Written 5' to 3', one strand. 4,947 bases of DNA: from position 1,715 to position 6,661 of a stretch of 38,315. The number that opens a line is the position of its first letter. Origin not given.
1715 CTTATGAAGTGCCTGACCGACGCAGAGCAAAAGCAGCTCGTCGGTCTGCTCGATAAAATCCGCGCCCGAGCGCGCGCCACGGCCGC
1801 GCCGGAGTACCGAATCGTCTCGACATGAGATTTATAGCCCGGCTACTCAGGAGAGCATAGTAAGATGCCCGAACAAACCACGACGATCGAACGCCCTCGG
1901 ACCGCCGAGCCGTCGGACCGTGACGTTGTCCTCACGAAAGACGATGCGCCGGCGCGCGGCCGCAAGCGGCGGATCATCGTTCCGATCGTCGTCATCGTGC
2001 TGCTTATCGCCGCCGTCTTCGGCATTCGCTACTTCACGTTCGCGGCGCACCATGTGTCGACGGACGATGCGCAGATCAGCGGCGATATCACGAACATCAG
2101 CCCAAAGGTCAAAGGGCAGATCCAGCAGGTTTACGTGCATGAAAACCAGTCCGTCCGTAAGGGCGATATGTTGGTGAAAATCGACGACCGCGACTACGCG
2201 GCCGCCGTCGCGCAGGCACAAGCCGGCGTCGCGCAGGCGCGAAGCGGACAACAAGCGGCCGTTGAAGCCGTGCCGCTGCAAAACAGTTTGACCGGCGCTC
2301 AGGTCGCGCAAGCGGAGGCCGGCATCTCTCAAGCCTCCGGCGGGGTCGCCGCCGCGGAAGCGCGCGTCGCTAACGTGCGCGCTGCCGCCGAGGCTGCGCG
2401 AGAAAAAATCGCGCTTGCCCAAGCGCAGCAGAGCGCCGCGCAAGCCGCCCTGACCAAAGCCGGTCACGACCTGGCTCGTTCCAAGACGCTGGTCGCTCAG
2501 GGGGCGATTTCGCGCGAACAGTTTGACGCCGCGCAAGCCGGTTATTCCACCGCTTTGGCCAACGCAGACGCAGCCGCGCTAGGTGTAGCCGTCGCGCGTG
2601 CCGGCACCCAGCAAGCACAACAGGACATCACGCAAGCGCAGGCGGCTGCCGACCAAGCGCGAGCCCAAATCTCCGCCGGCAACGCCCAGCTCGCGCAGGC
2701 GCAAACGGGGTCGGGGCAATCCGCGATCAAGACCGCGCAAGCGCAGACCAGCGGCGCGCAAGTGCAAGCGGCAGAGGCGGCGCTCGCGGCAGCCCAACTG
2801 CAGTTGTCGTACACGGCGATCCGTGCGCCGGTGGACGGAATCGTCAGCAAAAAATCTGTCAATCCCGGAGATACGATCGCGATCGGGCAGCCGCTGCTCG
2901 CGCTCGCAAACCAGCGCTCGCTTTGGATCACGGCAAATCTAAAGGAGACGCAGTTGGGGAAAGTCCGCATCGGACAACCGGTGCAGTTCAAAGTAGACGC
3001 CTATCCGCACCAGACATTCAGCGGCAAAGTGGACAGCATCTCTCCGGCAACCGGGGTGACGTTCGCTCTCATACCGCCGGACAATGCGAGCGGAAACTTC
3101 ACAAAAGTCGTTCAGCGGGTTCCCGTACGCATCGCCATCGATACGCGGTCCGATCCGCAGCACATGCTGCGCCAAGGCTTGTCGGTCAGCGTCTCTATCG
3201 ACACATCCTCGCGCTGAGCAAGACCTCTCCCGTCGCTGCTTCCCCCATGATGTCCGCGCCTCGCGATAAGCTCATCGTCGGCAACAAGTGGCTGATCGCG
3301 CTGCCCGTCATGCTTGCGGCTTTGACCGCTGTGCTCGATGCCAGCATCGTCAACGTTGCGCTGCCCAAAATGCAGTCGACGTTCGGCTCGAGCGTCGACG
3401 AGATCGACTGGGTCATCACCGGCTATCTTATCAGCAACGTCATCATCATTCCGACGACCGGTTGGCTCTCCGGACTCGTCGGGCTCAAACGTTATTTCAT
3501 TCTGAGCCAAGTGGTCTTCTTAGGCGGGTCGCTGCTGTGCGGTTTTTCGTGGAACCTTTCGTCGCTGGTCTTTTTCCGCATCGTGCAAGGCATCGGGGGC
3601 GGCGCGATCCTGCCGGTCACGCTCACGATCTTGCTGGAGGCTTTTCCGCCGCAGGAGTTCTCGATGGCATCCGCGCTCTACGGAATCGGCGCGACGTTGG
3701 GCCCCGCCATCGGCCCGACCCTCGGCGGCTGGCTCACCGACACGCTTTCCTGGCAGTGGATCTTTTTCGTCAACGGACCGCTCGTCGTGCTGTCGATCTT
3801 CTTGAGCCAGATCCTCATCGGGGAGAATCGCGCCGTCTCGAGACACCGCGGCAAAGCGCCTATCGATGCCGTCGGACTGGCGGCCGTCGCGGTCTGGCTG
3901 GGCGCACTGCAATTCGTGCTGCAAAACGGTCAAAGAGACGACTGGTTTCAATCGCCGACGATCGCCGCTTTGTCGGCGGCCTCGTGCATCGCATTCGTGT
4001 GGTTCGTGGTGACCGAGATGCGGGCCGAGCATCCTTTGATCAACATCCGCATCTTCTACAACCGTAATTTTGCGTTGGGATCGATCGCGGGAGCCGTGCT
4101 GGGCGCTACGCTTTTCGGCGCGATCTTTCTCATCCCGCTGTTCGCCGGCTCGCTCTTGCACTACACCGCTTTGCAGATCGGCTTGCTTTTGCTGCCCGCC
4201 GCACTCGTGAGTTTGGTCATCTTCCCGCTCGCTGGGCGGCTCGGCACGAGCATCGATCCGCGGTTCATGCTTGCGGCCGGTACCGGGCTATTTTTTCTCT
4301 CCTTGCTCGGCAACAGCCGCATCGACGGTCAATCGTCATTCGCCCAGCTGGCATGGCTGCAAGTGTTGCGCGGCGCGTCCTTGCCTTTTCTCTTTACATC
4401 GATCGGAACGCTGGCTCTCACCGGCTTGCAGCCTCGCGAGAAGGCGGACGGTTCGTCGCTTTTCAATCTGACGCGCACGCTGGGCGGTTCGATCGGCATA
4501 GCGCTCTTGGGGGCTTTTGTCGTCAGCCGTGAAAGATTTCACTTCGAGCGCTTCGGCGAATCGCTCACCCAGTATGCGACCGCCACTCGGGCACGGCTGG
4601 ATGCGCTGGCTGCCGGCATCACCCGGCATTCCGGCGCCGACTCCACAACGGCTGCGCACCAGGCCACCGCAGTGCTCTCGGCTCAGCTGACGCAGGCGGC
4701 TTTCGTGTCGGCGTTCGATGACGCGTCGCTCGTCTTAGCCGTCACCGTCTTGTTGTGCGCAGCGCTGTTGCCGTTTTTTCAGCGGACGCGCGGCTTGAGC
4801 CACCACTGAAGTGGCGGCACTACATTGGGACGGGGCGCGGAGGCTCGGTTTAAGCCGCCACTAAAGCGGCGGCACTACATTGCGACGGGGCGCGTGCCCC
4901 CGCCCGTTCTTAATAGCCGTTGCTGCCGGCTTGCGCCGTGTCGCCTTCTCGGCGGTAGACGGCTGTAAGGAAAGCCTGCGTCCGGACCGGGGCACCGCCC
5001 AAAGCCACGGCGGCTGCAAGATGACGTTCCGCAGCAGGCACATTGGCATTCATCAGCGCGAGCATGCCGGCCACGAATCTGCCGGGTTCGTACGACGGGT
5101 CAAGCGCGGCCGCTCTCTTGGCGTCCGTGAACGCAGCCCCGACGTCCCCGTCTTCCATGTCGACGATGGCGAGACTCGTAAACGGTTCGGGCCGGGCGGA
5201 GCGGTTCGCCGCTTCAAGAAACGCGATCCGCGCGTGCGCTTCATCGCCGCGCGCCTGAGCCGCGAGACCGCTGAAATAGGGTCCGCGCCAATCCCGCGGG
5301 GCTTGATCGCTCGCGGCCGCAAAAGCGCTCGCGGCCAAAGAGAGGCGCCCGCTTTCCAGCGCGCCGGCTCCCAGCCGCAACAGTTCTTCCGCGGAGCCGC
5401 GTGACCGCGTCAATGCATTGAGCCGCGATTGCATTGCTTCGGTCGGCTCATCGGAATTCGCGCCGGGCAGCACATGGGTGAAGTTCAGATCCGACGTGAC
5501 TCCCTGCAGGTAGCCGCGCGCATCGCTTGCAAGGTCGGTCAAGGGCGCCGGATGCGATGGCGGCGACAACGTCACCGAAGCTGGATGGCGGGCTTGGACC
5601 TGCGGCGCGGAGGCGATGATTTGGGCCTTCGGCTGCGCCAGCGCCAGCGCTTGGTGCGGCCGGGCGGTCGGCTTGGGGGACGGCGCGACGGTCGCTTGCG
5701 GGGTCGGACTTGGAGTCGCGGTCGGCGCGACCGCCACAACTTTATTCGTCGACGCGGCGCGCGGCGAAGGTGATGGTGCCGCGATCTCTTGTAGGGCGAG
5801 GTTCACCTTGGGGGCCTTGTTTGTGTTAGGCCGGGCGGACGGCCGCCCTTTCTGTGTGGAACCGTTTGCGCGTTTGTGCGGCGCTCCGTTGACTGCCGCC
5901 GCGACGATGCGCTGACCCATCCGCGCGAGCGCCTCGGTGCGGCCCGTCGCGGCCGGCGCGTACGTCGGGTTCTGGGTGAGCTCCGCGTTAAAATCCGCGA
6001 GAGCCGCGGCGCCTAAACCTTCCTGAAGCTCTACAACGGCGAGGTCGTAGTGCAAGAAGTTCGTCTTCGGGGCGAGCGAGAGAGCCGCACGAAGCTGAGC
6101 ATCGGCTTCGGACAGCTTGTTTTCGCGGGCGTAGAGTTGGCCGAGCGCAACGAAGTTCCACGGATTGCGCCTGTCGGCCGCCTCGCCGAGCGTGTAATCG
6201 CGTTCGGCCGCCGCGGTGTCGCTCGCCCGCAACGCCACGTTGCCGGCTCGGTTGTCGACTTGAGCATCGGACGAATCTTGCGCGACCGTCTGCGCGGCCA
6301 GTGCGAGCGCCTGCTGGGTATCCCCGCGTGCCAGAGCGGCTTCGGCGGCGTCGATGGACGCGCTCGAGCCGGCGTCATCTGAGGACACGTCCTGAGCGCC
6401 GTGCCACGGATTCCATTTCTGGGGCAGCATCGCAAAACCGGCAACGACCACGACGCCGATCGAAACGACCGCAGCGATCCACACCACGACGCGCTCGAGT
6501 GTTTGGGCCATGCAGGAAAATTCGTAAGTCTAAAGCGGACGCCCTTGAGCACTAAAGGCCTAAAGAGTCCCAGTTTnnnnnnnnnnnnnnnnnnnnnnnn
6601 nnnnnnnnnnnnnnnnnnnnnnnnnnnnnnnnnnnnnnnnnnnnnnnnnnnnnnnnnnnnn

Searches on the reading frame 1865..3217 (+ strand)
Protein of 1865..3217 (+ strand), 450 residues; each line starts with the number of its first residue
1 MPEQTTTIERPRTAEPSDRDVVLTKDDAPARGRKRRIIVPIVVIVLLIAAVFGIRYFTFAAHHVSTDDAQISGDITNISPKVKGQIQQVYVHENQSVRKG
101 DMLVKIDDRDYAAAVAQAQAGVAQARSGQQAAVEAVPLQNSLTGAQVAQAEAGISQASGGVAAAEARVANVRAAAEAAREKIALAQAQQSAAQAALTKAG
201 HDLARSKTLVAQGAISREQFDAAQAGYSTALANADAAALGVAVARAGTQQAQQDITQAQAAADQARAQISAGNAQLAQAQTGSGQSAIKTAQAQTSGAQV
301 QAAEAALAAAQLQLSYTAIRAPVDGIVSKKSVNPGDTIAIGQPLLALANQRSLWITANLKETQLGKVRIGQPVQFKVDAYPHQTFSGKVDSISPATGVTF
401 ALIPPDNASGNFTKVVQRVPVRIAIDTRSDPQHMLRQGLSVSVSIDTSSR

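Call 11: search_protein_families(library=pfam, proteins=[window:1865-3217:+], max_evalue=0.001)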
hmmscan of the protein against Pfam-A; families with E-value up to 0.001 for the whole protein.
window:1865-3217:+ (450 aa): 5 families
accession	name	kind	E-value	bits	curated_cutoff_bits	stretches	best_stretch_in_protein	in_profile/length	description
PF16576.10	HlyD_D23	-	3.9e-23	82.3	30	1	251-395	59-187/214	Barrel-sandwich domain of CusB or HlyD membrane-fusion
PF13437.12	HlyD_3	-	2.4e-19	70.5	22.2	1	319-428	2-96/106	HlyD family secretion protein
PF00529.27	CusB_dom_1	-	3e-11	43.9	26.5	1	233-447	12-89/89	Cation efflux system protein CusB domain 1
PF13533.13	Biotin_lipoyl_2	-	3.1e-09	36.9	29.8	1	77-107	2-32/32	Biotin-lipoyl like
PF00364.28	Biotin_lipoyl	-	3.3e-06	27.3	22.1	0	78-106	45-73/73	Biotin-requiring enzyme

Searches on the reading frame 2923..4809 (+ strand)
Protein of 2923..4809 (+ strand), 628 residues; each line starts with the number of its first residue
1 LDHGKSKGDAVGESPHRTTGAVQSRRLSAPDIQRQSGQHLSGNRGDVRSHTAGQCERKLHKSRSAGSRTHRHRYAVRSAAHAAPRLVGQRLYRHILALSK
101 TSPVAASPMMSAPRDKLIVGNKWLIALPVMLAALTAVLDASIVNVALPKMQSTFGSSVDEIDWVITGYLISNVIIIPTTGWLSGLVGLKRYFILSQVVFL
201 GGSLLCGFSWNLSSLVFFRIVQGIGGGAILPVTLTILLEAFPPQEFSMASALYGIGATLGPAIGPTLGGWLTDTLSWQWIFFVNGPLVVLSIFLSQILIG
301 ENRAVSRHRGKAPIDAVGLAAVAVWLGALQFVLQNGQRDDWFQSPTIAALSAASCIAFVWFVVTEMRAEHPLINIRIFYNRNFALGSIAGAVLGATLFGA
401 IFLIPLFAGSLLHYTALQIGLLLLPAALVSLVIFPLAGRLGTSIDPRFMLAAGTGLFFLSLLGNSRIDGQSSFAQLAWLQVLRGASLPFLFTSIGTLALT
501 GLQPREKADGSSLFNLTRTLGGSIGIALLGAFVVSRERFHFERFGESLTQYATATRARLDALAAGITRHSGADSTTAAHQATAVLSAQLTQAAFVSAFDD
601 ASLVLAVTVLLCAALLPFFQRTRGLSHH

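Call 11: search_protein_families(library=pfam, proteins=[window:2923-4809:+], max_evalue=0.001)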
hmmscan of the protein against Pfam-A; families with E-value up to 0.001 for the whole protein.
window:2923-4809:+ (628 aa): 1 family
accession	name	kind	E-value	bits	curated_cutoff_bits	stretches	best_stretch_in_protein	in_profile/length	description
PF07690.21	MFS_1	-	9.5e-52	176.5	33.4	1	129-525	1-346/347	Major Facilitator Superfamily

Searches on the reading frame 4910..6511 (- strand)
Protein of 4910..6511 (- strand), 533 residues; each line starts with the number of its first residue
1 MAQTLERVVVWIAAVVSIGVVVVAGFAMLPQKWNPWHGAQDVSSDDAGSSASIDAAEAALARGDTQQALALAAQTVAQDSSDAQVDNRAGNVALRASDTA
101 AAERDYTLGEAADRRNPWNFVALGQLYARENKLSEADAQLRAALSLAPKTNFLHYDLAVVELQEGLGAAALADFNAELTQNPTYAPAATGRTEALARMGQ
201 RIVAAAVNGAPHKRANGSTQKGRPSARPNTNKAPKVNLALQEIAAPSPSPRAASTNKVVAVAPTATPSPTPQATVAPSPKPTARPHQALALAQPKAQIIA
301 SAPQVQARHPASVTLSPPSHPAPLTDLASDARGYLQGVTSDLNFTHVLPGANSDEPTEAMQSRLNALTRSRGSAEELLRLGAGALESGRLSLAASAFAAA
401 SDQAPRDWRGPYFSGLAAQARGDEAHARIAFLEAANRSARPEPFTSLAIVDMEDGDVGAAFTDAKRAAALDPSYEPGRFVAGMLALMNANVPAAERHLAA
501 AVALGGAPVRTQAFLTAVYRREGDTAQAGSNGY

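Call 11: search_protein_families(library=pfam, proteins=[window:4910-6511:-], max_evalue=0.001)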
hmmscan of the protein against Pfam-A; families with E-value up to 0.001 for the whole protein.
window:4910-6511:- (533 aa): 2 families
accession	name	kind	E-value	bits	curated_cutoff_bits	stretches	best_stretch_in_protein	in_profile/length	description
PF13432.12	TPR_16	-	1.5e-06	29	32.7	1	122-184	2-64/65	Tetratricopeptide repeat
PF07719.23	TPR_2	-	0.0005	20.4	27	0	122-149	6-33/34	Tetratricopeptide repeat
